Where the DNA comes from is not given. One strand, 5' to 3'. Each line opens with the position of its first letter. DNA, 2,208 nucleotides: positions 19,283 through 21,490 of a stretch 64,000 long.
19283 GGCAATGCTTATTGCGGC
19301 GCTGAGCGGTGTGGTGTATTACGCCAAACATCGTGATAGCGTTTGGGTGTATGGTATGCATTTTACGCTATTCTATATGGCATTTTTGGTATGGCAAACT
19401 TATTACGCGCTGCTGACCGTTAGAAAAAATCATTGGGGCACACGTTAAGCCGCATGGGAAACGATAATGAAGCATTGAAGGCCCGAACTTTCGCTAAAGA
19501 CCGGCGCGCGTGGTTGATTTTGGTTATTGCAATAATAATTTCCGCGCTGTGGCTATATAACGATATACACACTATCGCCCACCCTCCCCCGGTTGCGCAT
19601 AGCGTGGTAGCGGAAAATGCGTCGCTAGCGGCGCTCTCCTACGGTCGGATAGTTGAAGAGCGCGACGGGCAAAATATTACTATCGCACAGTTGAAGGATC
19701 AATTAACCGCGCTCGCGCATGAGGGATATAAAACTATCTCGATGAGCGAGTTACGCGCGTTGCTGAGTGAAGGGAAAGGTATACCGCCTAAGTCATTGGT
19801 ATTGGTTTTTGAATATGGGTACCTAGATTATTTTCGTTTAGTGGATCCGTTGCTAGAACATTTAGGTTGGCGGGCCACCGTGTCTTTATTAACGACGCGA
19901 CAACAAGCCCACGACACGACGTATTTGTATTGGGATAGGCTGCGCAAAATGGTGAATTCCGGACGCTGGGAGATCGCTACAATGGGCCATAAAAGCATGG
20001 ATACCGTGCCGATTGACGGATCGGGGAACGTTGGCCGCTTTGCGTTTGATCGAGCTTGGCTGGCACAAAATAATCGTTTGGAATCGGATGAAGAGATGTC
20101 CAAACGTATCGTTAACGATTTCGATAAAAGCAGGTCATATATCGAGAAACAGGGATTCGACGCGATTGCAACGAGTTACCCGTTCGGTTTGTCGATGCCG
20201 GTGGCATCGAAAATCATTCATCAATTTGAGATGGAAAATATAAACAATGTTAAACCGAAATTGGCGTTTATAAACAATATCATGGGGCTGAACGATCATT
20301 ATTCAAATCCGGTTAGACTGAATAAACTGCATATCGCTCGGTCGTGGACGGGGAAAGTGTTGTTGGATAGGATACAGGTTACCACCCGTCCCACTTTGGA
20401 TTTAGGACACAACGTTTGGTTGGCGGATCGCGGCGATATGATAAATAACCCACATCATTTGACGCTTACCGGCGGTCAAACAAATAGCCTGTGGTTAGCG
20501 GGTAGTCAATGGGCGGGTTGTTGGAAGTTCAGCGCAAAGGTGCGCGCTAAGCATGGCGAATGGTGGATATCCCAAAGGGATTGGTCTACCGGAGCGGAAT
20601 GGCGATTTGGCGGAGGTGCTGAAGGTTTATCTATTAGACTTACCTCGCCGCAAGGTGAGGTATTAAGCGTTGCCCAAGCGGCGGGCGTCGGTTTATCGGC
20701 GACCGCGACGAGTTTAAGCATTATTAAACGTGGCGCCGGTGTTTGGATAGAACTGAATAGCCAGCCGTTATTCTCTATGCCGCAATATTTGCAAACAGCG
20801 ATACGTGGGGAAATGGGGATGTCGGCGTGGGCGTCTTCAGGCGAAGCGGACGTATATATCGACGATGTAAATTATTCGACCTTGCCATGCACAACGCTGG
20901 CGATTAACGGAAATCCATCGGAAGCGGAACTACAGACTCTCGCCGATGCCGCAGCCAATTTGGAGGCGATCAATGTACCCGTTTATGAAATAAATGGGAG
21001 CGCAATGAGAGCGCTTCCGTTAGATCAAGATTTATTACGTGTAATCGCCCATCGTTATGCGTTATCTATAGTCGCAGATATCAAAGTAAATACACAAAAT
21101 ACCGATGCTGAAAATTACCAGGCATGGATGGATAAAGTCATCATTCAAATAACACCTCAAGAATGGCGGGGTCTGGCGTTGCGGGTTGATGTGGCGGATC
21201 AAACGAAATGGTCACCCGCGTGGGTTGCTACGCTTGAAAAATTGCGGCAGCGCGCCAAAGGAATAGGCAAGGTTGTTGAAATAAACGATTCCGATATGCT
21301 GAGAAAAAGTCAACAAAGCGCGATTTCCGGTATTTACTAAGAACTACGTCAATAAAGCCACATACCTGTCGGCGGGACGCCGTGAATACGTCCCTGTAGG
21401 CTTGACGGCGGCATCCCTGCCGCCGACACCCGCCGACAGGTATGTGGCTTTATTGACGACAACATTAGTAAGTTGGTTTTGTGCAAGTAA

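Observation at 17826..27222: Pga-like exopolysaccharide locus with unusual domain architectures (PilZ-fused synthase; TPR–deacetylase–porin fusion; GH18 hydrolase)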

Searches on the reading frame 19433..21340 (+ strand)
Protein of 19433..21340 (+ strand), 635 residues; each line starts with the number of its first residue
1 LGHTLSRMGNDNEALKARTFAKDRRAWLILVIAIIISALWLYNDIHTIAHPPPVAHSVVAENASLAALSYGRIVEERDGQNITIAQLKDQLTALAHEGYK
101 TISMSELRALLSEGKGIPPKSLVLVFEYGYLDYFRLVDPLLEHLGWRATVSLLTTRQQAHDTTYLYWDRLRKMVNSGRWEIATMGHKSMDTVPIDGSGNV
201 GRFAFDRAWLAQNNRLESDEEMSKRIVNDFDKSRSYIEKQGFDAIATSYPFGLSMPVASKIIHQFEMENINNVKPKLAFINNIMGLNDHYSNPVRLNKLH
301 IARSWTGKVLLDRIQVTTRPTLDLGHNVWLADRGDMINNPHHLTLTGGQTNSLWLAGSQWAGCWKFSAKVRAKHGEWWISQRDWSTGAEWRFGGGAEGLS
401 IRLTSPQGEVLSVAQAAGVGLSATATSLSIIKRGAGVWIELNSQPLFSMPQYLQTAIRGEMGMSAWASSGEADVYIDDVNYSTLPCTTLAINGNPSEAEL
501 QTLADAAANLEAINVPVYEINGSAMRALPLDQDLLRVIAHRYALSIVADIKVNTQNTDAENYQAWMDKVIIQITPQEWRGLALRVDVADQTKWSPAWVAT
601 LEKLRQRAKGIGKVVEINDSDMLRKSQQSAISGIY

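Call 4: search_protein_families(library=pfam, proteins=[window:19433-21340:+], max_evalue=0.01)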
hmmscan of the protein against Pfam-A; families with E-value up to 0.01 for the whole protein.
window:19433-21340:+ (635 aa): 1 family
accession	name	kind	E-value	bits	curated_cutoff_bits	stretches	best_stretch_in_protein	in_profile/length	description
PF01522.26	Polysacc_deac_1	-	2.1e-06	28.1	23.1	1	118-253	5-107/124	Polysaccharide deacetylase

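Call 5: search_protein_families(library=ncbifam, proteins=[window:19433-21340:+], max_evalue=0.01)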
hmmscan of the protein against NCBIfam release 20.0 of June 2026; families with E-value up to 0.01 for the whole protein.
window:19433-21340:+ (635 aa): 3 families
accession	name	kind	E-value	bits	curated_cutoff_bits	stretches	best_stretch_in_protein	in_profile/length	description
TIGR03938.2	deacetyl_PgaB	equivalog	3.5e-20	71.8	321.9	1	76-264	20-222/621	poly-beta-1,6-N-acetyl-D-glucosamine N-deacetylase PgaB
NF011177.0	PRK14582.1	equivalog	1.6e-17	63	923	1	26-264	8-265/671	poly-beta-1,6-N-acetyl-D-glucosamine N-deacetylase PgaB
NF011176.0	PRK14581.1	equivalog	2.5e-10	39.1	1091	1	85-286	72-287/673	poly-beta-1,6-N-acetyl-D-glucosamine N-deacetylase PgaB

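Call 38: search_solved_structures(query=window:19433-21340:+, max_evalue=0.01, show_alignments=2)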
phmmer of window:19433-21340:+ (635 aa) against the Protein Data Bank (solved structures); distinct sequences matched with E-value up to 0.01: 5.
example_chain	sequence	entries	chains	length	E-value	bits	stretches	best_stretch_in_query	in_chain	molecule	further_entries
3vus_A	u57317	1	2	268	1.8e-09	39.8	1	67-255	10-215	Poly-beta-1,6-N-acetyl-D-glucosamine N-deacetylase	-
5bu6_A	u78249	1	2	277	5.6e-09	38.2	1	87-252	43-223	BpsB (PgaB), Poly-beta-1,6-N-acetyl-D-glucosamine N-deacetylase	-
4f9d_A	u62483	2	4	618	1.4e-08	36.9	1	66-253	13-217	Poly-beta-1,6-N-acetyl-D-glucosamine N-deacetylase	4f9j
4u10_A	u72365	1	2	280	4.8e-07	31.8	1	82-258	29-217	Poly-beta-1,6-N-acetyl-D-glucosamine N-deacetylase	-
6dq3_A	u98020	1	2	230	0.0071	18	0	88-190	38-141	Polysaccharide deacetylase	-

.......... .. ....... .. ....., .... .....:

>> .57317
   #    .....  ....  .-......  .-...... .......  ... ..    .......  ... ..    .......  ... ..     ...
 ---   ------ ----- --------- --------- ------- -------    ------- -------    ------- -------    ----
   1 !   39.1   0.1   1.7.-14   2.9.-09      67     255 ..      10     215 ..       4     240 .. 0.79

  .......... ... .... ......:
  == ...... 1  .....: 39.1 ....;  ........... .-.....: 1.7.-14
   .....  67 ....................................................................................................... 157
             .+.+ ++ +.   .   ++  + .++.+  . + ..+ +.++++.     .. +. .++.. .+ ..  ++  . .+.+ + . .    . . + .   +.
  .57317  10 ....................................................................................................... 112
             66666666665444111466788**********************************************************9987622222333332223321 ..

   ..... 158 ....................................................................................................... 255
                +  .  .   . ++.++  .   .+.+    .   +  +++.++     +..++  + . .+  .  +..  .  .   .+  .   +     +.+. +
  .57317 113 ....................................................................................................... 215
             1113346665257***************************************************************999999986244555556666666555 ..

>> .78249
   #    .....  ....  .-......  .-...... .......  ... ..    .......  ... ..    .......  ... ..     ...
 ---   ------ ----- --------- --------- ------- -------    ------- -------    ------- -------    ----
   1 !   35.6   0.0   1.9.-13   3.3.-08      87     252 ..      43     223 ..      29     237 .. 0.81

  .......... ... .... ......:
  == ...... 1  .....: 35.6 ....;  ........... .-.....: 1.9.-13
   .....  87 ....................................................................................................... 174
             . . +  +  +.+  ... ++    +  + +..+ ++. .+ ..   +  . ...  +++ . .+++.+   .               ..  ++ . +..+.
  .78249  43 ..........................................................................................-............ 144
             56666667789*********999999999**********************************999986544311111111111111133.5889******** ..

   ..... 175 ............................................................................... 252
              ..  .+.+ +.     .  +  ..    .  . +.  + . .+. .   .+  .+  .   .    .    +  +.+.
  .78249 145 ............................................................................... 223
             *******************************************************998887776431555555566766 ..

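Call 50: find_homologous_proteins(query=window:19433-21340:+)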
Query window:19433-21340:+ (635 aa): 4 proteins with E <= 0.001 among 8000 candidates.
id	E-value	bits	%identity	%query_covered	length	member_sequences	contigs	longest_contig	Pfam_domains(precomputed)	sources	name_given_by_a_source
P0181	0.0e+0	1426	100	99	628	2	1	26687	PF01522.27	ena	-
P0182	3.4e-86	308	31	89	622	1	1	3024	PF01522.27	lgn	-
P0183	3.9e-85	305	31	92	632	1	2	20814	PF01522.27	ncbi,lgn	-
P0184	4.7e-13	67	29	36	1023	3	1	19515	PF13431.13,PF23914.2,PF25062.2,PF13414.13,PF01522.27,PF13176.13,PF13428.13,PF14559.13,PF24575.2,PF13371.13,PF00515.35,PF12895.14,PF13424.13,PF13432.13,PF13181.13,PF07719.24,PF13174.13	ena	-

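Call 71: search_protein_representatives(protein=window:19433-21340:+)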
Query: 635 residues. Proteins with E-value up to 0.001 (for the whole library): 3381; up to 1e-10: 1001; up to 1e-30: 62. The best 150 are listed.
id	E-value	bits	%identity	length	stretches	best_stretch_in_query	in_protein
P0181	0.0e+00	1425.9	100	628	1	8-635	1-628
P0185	2.4e-103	363.1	33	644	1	13-596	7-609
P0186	9.1e-100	351.3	34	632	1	13-577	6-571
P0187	4.8e-88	312.6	31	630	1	11-588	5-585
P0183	1.3e-85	304.6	32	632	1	18-604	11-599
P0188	8.7e-85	301.8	33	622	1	15-607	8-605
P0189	1.4e-83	297.8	33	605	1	56-564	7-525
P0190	1.2e-81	291.5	32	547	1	10-547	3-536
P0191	2.3e-80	287.2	30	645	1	14-615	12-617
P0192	3.0e-79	283.5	33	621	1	11-553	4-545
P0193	5.0e-78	279.5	30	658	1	10-622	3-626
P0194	4.6e-75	269.7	30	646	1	16-553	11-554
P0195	5.1e-73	263.0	28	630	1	13-588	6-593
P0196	5.2e-72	259.6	30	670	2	11-352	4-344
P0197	1.5e-71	258.1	31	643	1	13-548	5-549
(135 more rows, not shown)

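Call 73: search_protein_families(library=pfam, alignment_id=A5, max_evalue=1)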
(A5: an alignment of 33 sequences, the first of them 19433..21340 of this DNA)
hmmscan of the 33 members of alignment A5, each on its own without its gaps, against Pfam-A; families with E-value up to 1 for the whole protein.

A. member 1, window:19433-21340:+ (635 aa): 1 family
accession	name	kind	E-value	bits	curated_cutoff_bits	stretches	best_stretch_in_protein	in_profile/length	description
PF01522.26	Polysacc_deac_1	-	2.1e-06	28.1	23.1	1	118-253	5-107/124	Polysaccharide deacetylase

B. families by the number of members that match (of 33 scanned): 14 families
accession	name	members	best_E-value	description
PF01522.26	Polysacc_deac_1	33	5.3e-14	Polysaccharide deacetylase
PF02210.31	Laminin_G_2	3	0.0012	Laminin G domain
PF12911.12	OppC_N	2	0.05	N-terminal TM domain of oligopeptide transport permease C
PF12365.13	DUF3649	1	0.00046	Protein of unknown function (DUF3649)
PF00054.30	Laminin_G_1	1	0.00073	Laminin G domain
PF05231.19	MASE1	1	0.023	MASE1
PF06439.18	3keto-disac_hyd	1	0.05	3-keto-disaccharide hydrolase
PF11716.13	MDMPI_N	1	0.056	Mycothiol maleylpyruvate isomerase N-terminal domain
PF20169.3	DUF6537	1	0.13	Family of unknown function (DUF6537)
PF14050.11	Nudc_N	1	0.13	N-terminal conserved domain of Nudc.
PF19948.4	DUF6410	1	0.14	Family of unknown function (DUF6410)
PF07409.17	GP46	1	0.33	Phage protein GP46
PF16512.11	RhoGAP-FF1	1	0.37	p190-A and -B Rho GAPs FF domain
PF09851.14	SHOCT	1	0.88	Short C-terminal domain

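Call 74: search_solved_structures(query=A5, max_evalue=1)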
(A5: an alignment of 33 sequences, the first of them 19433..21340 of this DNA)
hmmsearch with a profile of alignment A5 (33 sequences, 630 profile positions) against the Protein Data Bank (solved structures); distinct sequences matched with E-value up to 1: 17.
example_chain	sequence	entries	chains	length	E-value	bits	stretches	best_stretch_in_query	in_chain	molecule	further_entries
5bu6_A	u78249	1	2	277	5.1e-39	137.5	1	69-254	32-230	BpsB (PgaB), Poly-beta-1,6-N-acetyl-D-glucosamine N-deacetylase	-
4f9d_A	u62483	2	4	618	1.9e-31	112.5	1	58-253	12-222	Poly-beta-1,6-N-acetyl-D-glucosamine N-deacetylase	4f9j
3vus_A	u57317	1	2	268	2e-31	112.4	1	58-253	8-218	Poly-beta-1,6-N-acetyl-D-glucosamine N-deacetylase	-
4u10_A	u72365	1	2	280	2.4e-29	105.5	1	60-272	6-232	Poly-beta-1,6-N-acetyl-D-glucosamine N-deacetylase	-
4wcj_A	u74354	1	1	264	4.5e-16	61.7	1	42-178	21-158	Polysaccharide deacetylase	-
6dq3_A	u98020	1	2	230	2e-12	49.6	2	74-151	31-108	Polysaccharide deacetylase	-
5jh8_A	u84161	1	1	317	0.087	14.5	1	559-621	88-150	Probable chitinase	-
2r16_A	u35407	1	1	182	0.12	14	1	382-444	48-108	Neurexin-1-alpha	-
4q6t_A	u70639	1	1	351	0.19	13.4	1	559-619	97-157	Glycosyl hydrolase, family 18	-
6tda_L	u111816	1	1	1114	0.2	13.3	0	270-311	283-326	Chromatin structure-remodeling complex protein RSC8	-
6zj3_SV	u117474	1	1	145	0.35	12.5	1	546-611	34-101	Ribosomal protein eS17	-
6go1_A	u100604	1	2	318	0.51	12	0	71-187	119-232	Polysaccharide deacetylase-like protein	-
4s3k_A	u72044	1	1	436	0.59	11.8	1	558-623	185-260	Spore germination protein YaaH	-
6z0l_A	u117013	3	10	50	0.67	11.6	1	78-102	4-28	Positive Strand | 'Positive' Strand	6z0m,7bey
8bct_D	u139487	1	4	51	0.68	11.5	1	474-510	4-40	26alpha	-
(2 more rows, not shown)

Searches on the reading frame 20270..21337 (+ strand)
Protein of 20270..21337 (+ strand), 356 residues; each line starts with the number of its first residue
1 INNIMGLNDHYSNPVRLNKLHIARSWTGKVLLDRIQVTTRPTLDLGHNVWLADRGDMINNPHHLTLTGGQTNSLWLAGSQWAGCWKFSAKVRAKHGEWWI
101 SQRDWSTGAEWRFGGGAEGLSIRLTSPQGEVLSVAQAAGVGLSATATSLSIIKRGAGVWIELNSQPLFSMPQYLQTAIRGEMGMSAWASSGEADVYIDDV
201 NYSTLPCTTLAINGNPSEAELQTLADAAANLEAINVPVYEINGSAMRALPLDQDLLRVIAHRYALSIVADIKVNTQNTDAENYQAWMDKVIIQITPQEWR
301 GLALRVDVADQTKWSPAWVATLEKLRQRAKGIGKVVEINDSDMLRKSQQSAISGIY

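Call 54: search_solved_structures(query=A4, max_evalue=5)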
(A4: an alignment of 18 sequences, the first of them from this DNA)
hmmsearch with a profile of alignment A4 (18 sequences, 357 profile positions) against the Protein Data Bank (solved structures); distinct sequences matched with E-value up to 5: 28.
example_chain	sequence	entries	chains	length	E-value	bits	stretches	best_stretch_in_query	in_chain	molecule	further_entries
5jh8_A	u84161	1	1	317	0.0041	19.3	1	287-344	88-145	Probable chitinase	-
4q6t_A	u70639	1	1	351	0.012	17.8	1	287-344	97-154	Glycosyl hydrolase, family 18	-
6ihg_A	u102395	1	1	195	0.1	14.8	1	246-300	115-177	Lon protease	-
6zj3_SV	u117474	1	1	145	0.11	14.7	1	272-340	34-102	Ribosomal protein eS17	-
3qzq_A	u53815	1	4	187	0.14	14.3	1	249-349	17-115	3C protein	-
4s3k_A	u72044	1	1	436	0.16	14.1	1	288-347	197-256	Spore germination protein YaaH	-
3cz8_A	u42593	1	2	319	0.2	13.8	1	288-347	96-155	Putative sporulation-specific glycosylase ydhD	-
8cny_A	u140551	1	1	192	0.25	13.5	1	249-349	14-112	Protease 3C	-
5dp5_A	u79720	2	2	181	0.26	13.4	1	249-349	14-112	3C proteinase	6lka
4ghq_A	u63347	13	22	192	0.3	13.2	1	249-349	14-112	3C proteinase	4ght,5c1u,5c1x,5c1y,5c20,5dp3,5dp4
3r0f_A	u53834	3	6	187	0.35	13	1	249-349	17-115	3C protein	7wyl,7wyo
3osy_A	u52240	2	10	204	0.43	12.7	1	249-349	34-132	3C protease | 3C protein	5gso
3sjk_A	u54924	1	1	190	0.48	12.5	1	249-349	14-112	3C protease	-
3sjo_A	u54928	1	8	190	0.48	12.5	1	249-349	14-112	3C protease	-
9vkk_A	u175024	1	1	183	0.5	12.5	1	249-348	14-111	Protease 3C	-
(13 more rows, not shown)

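Call 55: search_protein_families(library=pfam, alignment_id=A4, max_evalue=1)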
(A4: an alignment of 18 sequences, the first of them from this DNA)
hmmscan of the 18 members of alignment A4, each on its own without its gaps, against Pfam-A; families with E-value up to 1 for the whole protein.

A. member 1, seq(356 aa): 1 family
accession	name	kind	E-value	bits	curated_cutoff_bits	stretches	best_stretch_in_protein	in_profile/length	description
PF01357.27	Expansin_C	-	0.097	13.3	24.6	1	91-136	28-75/78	Expansin C-terminal domain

B. families by the number of members that match (of 18 scanned): 5 families
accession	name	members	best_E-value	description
PF21708.4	Glyco_hydro_59_C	2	0.12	Galactocerebrosidase, C-terminal lectin domain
PF13560.12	HTH_31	1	0.04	Helix-turn-helix domain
PF02210.31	Laminin_G_2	1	0.061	Laminin G domain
PF01357.27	Expansin_C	1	0.097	Expansin C-terminal domain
PF19771.4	DUF6257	1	0.17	Family of unknown function (DUF6257)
